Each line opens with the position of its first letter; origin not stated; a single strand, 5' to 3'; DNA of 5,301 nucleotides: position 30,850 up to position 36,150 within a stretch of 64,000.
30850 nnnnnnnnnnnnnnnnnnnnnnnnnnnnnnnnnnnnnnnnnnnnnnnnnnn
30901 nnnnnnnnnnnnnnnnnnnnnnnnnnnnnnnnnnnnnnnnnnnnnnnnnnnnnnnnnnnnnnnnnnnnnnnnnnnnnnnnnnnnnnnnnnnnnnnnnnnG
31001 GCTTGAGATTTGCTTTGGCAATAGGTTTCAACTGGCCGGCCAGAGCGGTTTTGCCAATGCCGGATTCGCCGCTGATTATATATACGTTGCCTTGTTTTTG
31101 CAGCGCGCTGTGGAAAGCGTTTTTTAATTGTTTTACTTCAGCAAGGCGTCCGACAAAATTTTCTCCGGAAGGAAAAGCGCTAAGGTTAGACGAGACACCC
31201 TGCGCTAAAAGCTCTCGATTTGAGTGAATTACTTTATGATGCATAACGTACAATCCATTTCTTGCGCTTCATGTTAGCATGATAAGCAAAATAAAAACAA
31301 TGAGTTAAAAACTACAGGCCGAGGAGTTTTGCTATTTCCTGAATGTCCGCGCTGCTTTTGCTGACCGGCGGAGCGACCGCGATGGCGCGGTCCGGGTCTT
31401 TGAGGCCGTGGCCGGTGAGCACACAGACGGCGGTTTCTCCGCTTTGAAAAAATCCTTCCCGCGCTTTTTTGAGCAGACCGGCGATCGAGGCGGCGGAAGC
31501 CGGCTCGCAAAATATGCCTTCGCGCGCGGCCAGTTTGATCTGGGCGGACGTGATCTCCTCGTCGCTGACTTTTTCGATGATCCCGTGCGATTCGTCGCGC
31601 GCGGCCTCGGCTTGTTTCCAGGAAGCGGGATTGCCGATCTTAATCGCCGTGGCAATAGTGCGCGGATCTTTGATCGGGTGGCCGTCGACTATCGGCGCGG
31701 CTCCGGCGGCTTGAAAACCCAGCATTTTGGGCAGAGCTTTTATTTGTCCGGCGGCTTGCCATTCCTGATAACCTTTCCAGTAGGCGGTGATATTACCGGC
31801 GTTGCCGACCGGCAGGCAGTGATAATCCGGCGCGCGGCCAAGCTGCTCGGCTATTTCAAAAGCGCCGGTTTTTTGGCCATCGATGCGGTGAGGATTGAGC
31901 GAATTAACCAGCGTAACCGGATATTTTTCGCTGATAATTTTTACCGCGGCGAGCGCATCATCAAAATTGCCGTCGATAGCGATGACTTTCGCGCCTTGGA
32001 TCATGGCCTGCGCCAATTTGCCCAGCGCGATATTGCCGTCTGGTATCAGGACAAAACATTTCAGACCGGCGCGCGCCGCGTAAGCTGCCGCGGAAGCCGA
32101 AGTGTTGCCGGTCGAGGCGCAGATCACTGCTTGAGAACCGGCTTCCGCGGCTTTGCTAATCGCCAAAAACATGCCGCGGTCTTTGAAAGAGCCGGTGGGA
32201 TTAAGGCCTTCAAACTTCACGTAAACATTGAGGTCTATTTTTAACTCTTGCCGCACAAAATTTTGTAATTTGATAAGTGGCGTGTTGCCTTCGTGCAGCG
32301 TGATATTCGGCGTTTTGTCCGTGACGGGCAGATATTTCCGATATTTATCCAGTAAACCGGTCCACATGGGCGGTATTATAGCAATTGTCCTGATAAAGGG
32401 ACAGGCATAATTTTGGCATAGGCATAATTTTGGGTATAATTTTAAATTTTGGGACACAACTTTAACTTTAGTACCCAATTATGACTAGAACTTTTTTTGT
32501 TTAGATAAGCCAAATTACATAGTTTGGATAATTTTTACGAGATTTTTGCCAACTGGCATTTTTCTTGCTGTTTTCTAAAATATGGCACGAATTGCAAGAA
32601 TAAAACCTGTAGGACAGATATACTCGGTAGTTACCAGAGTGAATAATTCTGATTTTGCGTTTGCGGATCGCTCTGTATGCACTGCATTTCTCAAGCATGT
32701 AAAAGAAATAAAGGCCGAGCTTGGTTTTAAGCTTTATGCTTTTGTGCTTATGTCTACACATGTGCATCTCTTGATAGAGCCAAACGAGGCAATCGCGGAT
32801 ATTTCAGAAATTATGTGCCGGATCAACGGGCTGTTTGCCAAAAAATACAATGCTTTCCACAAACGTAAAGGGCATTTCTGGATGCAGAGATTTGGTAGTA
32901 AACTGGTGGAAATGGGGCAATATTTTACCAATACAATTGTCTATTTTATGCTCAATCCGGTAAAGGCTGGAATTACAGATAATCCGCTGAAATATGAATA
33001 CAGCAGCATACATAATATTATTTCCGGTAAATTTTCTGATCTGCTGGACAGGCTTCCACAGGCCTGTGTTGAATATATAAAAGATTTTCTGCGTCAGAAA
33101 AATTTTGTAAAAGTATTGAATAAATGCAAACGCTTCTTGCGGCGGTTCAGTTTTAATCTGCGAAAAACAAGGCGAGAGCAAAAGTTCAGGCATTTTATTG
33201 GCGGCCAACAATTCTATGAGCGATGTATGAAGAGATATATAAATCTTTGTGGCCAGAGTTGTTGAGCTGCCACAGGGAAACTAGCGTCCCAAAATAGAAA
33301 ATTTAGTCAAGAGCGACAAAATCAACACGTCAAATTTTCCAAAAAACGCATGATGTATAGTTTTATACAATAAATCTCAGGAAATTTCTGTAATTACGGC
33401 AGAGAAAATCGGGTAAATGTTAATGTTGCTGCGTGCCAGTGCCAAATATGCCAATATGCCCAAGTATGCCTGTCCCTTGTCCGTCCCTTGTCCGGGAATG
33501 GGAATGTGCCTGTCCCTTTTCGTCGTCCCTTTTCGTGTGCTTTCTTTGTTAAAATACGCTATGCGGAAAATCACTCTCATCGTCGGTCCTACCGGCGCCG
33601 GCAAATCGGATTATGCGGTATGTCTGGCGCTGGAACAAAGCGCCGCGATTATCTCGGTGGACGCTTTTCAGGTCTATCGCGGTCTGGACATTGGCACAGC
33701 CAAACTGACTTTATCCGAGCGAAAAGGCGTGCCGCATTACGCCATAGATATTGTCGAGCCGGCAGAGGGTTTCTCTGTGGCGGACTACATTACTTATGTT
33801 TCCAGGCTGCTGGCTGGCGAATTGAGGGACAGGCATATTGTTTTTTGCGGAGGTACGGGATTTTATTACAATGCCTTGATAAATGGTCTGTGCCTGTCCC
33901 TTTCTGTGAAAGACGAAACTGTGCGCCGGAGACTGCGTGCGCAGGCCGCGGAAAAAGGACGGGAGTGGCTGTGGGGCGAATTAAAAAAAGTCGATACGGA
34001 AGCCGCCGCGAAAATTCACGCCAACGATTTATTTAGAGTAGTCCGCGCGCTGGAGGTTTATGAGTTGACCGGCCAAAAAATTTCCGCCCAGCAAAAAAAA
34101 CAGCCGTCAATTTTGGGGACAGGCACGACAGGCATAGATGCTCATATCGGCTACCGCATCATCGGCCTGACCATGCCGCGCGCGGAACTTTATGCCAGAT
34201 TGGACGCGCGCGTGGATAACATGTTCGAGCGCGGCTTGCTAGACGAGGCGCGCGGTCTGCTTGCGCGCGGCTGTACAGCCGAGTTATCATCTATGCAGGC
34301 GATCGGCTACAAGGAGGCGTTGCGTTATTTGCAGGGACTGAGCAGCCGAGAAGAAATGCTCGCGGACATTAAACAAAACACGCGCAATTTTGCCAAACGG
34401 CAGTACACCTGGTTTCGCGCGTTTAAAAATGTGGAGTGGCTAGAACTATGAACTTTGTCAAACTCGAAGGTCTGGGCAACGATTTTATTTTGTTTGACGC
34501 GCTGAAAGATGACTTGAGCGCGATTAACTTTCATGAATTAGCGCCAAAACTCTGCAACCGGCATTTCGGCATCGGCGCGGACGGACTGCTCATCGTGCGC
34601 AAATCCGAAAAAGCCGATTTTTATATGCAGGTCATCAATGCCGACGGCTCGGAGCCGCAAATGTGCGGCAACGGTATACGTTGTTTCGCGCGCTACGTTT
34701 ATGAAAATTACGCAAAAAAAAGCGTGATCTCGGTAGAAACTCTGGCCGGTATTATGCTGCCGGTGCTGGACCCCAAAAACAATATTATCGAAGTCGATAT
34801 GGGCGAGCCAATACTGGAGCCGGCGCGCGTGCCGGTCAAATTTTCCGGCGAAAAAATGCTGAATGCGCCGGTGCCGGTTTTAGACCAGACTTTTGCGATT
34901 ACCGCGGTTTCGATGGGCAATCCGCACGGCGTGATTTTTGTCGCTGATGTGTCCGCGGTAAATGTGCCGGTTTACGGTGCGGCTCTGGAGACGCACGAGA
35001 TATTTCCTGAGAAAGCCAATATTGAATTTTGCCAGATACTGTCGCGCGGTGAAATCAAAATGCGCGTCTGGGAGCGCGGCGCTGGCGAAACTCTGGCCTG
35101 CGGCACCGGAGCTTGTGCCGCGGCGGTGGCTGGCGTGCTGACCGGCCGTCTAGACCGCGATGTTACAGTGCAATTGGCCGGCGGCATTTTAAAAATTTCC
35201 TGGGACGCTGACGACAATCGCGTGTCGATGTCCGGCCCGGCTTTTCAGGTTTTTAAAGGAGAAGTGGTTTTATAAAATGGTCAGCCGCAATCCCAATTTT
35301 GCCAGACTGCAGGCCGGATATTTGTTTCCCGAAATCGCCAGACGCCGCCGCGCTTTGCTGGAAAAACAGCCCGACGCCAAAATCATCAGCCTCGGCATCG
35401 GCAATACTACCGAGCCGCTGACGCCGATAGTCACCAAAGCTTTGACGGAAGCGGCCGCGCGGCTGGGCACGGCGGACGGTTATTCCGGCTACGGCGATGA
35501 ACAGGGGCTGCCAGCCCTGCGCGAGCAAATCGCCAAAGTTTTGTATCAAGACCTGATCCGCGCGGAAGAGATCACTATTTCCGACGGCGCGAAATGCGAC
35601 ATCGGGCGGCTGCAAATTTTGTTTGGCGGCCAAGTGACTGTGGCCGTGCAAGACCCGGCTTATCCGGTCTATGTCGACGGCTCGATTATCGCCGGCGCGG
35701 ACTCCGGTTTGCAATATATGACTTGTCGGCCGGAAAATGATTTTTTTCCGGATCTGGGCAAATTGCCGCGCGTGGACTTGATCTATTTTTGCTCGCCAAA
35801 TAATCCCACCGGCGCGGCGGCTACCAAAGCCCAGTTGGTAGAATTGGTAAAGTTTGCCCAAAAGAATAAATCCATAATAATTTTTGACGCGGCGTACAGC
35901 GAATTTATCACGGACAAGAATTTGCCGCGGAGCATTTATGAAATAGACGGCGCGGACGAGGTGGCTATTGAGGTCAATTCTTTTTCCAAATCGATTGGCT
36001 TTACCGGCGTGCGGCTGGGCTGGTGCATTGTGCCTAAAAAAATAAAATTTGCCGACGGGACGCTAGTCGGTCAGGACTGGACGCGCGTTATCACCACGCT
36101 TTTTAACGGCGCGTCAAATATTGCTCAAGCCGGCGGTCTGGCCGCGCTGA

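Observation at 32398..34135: Clustered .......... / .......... decamers and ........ repeats around the RAYT gene and inside miaA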

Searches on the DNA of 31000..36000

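Call 56: search_rna_families(source=window, start=31000, end=36000, threshold=evalue, max_evalue=1)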
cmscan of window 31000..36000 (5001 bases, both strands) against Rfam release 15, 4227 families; matches with E-value up to 1: 0.
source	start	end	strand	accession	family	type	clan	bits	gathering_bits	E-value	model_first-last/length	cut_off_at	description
